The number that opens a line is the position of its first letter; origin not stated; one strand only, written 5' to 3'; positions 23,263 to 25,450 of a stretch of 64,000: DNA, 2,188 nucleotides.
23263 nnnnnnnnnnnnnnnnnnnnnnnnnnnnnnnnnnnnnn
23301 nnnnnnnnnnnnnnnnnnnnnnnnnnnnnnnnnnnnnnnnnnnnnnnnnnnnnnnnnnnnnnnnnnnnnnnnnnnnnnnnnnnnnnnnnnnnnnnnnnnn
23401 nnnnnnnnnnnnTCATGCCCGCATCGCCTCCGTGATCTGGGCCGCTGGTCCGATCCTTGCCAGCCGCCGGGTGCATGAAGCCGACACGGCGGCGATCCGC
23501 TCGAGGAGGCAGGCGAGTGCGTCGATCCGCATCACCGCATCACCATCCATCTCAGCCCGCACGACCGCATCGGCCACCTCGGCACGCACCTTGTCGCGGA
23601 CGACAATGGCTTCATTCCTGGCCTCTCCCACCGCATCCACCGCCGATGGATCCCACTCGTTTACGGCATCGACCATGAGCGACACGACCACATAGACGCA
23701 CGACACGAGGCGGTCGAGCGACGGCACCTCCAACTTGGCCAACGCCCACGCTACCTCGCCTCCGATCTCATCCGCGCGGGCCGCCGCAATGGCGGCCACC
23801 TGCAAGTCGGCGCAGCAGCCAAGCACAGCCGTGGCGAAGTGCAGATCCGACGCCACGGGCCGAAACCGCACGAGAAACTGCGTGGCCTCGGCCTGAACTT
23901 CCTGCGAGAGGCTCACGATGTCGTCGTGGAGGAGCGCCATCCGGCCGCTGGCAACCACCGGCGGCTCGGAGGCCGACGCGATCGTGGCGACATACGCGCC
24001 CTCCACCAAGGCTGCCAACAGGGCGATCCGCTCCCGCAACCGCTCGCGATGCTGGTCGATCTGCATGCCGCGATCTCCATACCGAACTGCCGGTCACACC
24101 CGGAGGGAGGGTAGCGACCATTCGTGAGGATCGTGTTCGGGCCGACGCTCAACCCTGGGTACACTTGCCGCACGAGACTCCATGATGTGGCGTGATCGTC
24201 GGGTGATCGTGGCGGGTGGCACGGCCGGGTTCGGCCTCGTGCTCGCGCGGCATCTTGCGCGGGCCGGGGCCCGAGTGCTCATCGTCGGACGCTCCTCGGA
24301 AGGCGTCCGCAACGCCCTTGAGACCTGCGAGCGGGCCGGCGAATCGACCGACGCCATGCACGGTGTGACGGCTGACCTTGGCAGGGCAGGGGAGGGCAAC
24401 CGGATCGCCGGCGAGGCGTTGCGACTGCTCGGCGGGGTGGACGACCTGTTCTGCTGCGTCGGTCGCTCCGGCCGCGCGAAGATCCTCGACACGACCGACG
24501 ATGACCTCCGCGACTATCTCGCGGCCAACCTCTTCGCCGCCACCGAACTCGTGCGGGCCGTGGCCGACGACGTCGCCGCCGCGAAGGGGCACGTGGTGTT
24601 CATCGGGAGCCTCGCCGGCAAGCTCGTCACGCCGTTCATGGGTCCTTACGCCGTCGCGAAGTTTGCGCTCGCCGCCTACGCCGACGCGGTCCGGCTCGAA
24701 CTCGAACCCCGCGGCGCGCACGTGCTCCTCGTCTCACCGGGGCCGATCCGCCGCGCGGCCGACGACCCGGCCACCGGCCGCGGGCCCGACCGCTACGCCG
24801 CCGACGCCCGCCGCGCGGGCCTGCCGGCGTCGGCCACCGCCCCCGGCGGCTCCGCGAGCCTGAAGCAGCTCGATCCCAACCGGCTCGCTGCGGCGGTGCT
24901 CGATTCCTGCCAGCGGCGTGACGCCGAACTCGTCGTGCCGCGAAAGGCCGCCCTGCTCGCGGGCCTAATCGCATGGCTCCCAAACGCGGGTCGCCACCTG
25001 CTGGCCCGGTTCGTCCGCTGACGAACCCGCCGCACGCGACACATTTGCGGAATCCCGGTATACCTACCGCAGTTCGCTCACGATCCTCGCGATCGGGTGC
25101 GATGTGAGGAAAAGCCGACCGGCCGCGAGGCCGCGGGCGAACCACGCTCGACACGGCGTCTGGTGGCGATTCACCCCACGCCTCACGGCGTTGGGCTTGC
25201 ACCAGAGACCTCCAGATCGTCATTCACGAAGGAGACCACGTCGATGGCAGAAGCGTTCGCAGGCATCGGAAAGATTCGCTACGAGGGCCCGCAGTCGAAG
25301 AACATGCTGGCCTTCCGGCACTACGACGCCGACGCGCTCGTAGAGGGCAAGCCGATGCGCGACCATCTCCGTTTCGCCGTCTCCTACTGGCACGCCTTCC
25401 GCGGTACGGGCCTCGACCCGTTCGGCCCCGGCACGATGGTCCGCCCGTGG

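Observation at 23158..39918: Dispersed palindromic hairpin family restricted to convergent gene junctions, with compensatory stem changes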

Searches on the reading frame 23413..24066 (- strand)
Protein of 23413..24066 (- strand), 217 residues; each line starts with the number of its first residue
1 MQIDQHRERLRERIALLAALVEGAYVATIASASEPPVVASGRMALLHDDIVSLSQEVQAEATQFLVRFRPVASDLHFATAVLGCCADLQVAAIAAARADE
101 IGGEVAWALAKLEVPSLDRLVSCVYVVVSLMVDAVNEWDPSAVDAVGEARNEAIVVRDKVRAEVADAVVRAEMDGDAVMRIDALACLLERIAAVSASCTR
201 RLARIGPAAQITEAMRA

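Call 10: search_protein_families(library=pfam, proteins=[window:23413-24066:-], max_evalue=0.01)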
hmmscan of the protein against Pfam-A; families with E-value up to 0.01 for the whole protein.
window:23413-24066:- (217 aa): 0 families

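Call 70: search_protein_families(library=pfam, proteins=[window:23413-24066:-], max_evalue=1)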
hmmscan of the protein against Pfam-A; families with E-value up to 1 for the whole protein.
window:23413-24066:- (217 aa): 0 families

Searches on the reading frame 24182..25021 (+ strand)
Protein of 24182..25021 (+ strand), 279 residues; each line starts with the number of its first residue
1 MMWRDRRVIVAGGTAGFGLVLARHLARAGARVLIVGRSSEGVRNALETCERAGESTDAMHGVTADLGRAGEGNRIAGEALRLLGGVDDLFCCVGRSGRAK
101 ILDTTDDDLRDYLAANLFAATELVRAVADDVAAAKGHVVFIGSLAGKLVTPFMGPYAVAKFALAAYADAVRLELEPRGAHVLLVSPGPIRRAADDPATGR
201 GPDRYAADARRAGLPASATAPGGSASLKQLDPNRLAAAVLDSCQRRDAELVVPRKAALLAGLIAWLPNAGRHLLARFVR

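Call 70: search_protein_families(library=pfam, proteins=[window:24182-25021:+], max_evalue=1)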
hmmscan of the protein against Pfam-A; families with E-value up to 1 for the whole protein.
window:24182-25021:+ (279 aa): 6 families
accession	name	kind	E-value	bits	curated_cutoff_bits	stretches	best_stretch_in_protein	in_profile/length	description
PF00106.31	adh_short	-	2.7e-32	112.3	26.6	1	7-190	2-183/195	short chain dehydrogenase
PF13561.12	adh_short_C2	-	7.9e-25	88.2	27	1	15-199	6-186/236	Enoyl-(Acyl carrier protein) reductase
PF08659.16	KR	-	4.4e-11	43.5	22.6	1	8-170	3-163/180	KR domain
PF03853.21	YjeF_N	-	0.0024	18.3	24.9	1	12-58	35-86/169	YjeF-related protein N-terminus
PF01494.25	FAD_binding_3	-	0.097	12.3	22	1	8-43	4-38/349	FAD binding domain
PF01370.27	Epimerase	-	0.14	11.9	20.9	0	8-170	1-156/240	NAD dependent epimerase/dehydratase family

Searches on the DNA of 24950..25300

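Call 60: search_rna_families(source=window, start=24950, end=25300, threshold=evalue, max_evalue=1)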
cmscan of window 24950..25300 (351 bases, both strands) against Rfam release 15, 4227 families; matches with E-value up to 1: 0.
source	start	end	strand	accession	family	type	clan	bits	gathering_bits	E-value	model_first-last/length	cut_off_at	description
